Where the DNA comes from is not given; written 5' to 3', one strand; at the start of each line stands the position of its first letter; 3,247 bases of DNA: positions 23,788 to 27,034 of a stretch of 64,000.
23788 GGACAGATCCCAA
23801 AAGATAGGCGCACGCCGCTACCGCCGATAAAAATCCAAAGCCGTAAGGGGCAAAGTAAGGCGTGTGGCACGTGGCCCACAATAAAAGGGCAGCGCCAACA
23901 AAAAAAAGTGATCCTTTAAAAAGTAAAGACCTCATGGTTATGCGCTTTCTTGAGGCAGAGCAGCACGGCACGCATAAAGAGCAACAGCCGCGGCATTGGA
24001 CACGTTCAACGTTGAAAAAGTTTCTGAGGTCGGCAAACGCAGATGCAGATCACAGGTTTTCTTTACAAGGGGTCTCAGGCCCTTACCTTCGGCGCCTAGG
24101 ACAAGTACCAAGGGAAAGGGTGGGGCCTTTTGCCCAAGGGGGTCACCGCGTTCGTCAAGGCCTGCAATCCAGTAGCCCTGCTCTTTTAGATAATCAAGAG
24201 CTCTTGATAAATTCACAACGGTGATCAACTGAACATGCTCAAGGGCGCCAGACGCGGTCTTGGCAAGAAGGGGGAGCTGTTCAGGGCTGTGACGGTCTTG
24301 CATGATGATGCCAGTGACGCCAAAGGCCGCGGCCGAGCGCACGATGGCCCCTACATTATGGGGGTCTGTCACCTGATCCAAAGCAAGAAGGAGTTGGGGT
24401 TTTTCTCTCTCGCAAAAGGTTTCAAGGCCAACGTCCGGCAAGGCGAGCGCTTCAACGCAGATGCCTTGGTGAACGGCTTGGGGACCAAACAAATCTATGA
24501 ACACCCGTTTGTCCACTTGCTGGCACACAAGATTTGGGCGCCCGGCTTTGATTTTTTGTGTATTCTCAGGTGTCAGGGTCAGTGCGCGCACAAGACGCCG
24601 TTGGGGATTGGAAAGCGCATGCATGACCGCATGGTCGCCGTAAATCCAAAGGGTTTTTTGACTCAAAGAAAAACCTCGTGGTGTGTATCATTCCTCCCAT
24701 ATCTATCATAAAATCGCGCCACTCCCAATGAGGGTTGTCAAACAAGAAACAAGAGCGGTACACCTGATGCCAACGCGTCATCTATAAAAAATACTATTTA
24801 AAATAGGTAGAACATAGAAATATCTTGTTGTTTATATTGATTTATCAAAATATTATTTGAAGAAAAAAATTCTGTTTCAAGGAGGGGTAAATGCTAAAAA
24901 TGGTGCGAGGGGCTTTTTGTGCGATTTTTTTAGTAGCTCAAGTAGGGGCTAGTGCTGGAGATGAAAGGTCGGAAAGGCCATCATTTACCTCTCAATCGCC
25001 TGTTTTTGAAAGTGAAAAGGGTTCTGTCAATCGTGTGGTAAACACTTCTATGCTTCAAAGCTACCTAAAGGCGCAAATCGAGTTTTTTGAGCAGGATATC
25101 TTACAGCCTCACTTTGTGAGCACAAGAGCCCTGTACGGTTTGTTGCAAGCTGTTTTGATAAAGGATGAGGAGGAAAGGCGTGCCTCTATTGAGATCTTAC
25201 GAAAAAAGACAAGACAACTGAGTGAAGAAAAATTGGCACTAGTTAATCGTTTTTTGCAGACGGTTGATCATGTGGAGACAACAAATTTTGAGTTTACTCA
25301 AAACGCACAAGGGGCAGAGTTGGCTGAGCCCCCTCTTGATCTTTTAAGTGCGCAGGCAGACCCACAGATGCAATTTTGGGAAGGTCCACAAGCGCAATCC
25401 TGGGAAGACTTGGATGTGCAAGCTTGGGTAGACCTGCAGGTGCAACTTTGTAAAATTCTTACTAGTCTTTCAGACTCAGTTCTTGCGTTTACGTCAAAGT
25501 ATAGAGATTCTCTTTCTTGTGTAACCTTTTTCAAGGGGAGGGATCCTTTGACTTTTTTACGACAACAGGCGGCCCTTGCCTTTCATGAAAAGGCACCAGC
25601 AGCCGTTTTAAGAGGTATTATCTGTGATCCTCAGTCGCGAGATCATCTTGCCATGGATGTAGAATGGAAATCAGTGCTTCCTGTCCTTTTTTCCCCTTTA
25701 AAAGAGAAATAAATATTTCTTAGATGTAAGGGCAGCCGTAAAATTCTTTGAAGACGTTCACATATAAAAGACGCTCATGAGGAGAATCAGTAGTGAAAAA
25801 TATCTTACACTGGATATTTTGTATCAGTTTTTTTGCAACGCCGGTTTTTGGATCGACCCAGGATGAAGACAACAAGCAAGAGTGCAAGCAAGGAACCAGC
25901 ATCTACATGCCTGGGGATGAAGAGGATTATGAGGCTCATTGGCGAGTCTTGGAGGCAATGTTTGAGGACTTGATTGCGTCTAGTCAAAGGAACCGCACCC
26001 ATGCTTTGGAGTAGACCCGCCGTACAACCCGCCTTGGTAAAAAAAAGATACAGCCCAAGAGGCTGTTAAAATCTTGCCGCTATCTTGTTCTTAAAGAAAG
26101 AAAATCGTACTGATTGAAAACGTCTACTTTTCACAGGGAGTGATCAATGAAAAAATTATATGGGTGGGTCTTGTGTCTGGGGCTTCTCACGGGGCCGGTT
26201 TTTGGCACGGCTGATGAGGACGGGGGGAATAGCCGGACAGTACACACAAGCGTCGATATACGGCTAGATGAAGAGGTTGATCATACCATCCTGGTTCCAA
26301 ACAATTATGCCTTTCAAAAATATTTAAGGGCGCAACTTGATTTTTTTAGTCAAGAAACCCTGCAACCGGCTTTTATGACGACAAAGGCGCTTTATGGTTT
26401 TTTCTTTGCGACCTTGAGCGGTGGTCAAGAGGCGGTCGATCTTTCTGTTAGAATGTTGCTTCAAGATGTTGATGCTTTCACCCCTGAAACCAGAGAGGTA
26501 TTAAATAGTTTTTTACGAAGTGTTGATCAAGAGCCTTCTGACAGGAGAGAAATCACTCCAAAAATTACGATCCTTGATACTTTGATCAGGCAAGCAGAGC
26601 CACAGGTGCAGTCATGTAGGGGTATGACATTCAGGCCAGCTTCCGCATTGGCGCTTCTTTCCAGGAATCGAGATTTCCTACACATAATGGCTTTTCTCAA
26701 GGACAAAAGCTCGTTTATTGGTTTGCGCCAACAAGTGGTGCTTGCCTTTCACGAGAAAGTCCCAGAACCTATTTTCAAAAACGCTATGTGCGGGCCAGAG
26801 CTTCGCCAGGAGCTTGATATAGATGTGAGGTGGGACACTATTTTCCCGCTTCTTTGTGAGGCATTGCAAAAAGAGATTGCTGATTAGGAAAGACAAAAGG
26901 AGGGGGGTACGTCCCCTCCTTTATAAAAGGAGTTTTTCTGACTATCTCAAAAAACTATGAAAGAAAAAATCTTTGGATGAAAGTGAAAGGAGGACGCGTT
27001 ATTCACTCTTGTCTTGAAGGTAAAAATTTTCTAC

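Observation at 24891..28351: Tandem array of four paralogous secreted orphan proteins inserted between rlmB and rlmJ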

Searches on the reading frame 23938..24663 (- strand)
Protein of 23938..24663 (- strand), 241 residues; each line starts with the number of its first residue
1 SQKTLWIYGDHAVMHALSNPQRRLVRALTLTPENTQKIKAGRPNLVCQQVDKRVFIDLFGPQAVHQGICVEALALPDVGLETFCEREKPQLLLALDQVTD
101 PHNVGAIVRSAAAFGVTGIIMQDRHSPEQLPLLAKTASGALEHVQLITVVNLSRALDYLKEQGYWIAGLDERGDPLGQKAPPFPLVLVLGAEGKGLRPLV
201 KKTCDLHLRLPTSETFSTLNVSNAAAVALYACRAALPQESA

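Call 6: search_protein_families(library=pfam, proteins=[window:23938-24663:-], max_evalue=1)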
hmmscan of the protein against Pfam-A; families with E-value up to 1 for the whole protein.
window:23938-24663:- (241 aa): 3 families
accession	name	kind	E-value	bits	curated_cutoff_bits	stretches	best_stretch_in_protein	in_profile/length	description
PF00588.24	SpoU_methylase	-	2.9e-36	125.1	29.7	1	91-230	2-142/142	SpoU rRNA Methylase family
PF08032.17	SpoU_sub_bind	-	1.7e-05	25.5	22.8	1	6-72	1-70/76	RNA 2'-O ribose methyltransferase substrate binding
PF13714.12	PEP_mutase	-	0.2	11.7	31.5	1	100-132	83-115/240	Phosphoenolpyruvate phosphomutase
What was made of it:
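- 23938..24666 (-): rlmB-like SpoU rRNA methylase. It is the left border gene and is transcribed divergently from the array. PF00588 2.9e-36 and PF08032 (call 6).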

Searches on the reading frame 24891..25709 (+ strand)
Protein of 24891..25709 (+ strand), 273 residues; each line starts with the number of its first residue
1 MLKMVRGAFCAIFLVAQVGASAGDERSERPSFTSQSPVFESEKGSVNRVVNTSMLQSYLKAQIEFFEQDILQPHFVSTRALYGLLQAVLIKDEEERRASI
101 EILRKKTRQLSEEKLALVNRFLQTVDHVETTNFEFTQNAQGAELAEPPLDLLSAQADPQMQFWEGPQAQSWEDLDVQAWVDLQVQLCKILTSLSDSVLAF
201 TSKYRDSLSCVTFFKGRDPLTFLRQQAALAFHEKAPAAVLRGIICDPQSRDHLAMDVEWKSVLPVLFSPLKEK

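Call 6: search_protein_families(library=pfam, proteins=[window:24891-25709:+], max_evalue=1)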
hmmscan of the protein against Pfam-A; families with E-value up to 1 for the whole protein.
window:24891-25709:+ (273 aa): 1 family
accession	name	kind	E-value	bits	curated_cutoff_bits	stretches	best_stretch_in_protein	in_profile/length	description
PF07378.16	FlbT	-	0.14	12.6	27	1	66-127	37-101/125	Flagellar protein FlbT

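Call 12: search_protein_families(library=ncbifam, proteins=[window:24891-25709:+], max_evalue=1)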
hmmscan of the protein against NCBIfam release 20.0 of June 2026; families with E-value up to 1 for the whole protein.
window:24891-25709:+ (273 aa): 1 family
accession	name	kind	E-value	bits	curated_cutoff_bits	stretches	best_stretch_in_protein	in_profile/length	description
NF010321.0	PRK13758.1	equivalog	0.096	11.8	441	1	37-92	197-251/370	anaerobic sulfatase-maturase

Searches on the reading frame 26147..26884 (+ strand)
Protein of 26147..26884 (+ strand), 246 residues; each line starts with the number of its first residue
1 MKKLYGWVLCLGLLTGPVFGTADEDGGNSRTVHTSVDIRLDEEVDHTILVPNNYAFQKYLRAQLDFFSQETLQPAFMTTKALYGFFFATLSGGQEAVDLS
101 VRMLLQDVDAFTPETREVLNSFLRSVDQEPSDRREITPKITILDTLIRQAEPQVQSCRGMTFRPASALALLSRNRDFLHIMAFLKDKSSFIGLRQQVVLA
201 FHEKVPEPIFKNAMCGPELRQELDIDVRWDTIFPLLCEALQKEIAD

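Call 6: search_protein_families(library=pfam, proteins=[window:26147-26884:+], max_evalue=1)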
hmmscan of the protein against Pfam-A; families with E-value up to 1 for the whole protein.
window:26147-26884:+ (246 aa): 1 family
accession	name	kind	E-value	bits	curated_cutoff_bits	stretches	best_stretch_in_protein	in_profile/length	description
PF02469.27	Fasciclin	-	0.12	13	22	1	44-72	24-54/123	Fasciclin domain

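Call 11: find_homologous_proteins(query=A2, max_evalue=0.001)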
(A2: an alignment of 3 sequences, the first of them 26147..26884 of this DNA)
Query A2 (3 sequences) (246 aa, profile of the alignment): 5 proteins with E <= 0.001 among 8000 candidates.
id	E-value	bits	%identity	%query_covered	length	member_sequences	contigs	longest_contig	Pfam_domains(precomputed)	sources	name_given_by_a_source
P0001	5.3e-125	434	32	96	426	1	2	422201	-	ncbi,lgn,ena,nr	ncbi:MAG: hypothetical protein H2057_05195 [Alphaproteobacteria bacterium]|nr:hypothetical protein [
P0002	9.8e-122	423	100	100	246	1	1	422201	-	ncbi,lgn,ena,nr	ncbi:MAG: hypothetical protein H2057_05190 [Alphaproteobacteria bacterium]|nr:hypothetical protein [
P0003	9.1e-115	400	30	99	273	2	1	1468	-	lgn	-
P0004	7.7e-100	351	31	96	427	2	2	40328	-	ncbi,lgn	-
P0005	3.0e-93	330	32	96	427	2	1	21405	-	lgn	-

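Call 12: search_protein_families(library=ncbifam, proteins=[window:26147-26884:+], max_evalue=1)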
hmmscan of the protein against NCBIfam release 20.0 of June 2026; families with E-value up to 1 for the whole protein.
window:26147-26884:+ (246 aa): 1 family
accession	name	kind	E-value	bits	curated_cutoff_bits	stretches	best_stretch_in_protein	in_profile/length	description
NF004674.0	PRK06018.1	subfamily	0.12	11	766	1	176-231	120-173/544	long-chain-fatty-acid--CoA ligase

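Call 14: find_encoding_contigs(protein=P0004, flank=10000, max_places=4)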
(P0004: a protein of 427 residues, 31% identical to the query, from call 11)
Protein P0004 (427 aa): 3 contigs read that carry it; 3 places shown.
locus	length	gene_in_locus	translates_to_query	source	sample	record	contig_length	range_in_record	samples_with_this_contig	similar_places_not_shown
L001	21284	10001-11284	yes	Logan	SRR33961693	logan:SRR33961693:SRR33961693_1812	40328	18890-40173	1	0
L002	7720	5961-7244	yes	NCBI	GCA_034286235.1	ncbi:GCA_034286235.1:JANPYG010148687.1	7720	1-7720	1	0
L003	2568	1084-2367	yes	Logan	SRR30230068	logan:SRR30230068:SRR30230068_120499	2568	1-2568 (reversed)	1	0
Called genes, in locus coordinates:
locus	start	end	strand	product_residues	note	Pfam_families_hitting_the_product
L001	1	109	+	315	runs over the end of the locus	PF05958:tRNA_U5-meth_tr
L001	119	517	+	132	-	-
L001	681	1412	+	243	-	-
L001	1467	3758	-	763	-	PF17876:CSD2 (faint), PF00773:RNB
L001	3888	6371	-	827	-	PF01751:Toprim, PF01131:Topoisom_bac, PF01396:Zn_ribbon_Top1, PF13368:Toprim_C_rpt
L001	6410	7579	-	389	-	PF21102:DprA_N, PF02481:DNA_processg_A, PF17782:WHD_DprA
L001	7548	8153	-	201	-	PF02660:G3P_acyltransf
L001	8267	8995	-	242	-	PF08032:SpoU_sub_bind (weak), PF00588:SpoU_methylase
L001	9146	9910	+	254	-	-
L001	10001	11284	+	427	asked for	-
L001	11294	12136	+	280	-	PF04378:RsmJ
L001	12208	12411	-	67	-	PF01165:Ribosomal_S21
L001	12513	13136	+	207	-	PF08511:COQ9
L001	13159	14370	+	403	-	-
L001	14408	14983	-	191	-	PF01427:Peptidase_M15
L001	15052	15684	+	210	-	PF00814:TsaD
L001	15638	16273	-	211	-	PF09335:VTT_dom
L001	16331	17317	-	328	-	PF13407:Peripla_BP_4 (faint), PF04392:ABC_sub_bind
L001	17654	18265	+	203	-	PF09335:VTT_dom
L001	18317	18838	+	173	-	PF02600:DsbB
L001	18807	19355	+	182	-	PF03232:COQ7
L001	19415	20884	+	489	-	PF00180:Iso_dh, PF18324:Isocitrate_DH_C_bact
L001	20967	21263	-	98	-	-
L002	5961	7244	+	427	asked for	-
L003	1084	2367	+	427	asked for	-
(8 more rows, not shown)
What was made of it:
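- DsbB is encoded nearby in a relative (call 14).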

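Call 15: find_encoding_contigs(protein=P0005, flank=10000, max_places=4)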
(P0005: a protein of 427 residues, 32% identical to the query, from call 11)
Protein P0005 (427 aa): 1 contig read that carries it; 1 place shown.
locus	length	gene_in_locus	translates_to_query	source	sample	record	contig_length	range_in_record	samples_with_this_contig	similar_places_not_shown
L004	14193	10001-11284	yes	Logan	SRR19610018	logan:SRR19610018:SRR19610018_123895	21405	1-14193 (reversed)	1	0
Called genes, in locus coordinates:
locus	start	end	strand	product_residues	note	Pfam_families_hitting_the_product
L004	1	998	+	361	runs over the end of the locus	PF05958:tRNA_U5-meth_tr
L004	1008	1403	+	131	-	-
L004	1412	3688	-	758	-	PF17876:CSD2 (faint), PF00773:RNB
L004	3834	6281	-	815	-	PF01751:Toprim, PF01131:Topoisom_bac, PF01396:Zn_ribbon_Top1, PF13368:Toprim_C_rpt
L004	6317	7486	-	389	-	PF21102:DprA_N, PF02481:DNA_processg_A, PF17782:WHD_DprA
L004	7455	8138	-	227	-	PF02660:G3P_acyltransf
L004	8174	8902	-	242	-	PF08032:SpoU_sub_bind (weak), PF00588:SpoU_methylase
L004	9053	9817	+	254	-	-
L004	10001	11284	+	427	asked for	-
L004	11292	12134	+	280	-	PF04378:RsmJ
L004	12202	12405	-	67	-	PF01165:Ribosomal_S21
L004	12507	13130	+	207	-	PF08511:COQ9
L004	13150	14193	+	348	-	?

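Call 52: list_cluster_members(proteins=[P0001, P0004, P0010])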
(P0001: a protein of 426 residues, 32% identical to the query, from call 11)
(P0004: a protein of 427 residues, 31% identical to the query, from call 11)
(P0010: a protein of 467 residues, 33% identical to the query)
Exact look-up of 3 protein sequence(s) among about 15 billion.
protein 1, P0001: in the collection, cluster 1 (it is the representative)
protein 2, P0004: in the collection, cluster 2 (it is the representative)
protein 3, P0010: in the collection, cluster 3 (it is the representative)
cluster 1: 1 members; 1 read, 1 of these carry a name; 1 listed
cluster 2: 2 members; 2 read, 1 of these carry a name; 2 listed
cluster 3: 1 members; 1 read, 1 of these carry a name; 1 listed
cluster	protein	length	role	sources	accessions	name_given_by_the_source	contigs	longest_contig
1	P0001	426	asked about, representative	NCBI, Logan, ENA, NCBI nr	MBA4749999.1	MAG: hypothetical protein H2057_05195 [Alphaproteobacteria bacterium] | hypothetical protein [Alphaproteobacteria bacterium]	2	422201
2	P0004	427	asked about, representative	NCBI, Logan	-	-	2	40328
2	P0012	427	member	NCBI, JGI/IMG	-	hypothetical protein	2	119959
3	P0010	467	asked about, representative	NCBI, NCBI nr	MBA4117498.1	MAG: hypothetical protein C0514_01190 [Candidatus Puniceispirillum sp.] | hypothetical protein [Candidatus Puniceispirillum sp.]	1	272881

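Call 64: find_encoding_contigs(protein=P0001, flank=3000, max_places=3)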
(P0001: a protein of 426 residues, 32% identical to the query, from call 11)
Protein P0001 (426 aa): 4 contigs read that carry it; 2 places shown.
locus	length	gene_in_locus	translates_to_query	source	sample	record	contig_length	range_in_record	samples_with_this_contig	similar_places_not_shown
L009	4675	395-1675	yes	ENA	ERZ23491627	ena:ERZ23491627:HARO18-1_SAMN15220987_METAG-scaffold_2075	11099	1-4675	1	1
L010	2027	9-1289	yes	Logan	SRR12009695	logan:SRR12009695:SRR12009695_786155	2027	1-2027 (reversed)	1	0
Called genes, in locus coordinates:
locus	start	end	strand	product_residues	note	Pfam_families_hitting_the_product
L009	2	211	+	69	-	?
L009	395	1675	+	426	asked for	-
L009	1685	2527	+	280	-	PF04378:RsmJ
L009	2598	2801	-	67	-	PF01165:Ribosomal_S21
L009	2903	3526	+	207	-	PF08511:COQ9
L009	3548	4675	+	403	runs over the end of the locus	-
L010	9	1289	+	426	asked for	-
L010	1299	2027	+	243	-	?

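Call 94: find_encoding_contigs(protein=P0003, flank=3000, max_places=4)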
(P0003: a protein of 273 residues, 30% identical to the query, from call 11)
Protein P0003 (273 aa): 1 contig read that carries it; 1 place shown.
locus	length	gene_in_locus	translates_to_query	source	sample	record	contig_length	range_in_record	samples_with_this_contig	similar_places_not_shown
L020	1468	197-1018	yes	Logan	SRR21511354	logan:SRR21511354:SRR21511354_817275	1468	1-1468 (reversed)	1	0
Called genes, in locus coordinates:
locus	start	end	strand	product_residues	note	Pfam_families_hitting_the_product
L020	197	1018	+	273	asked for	-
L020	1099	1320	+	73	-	-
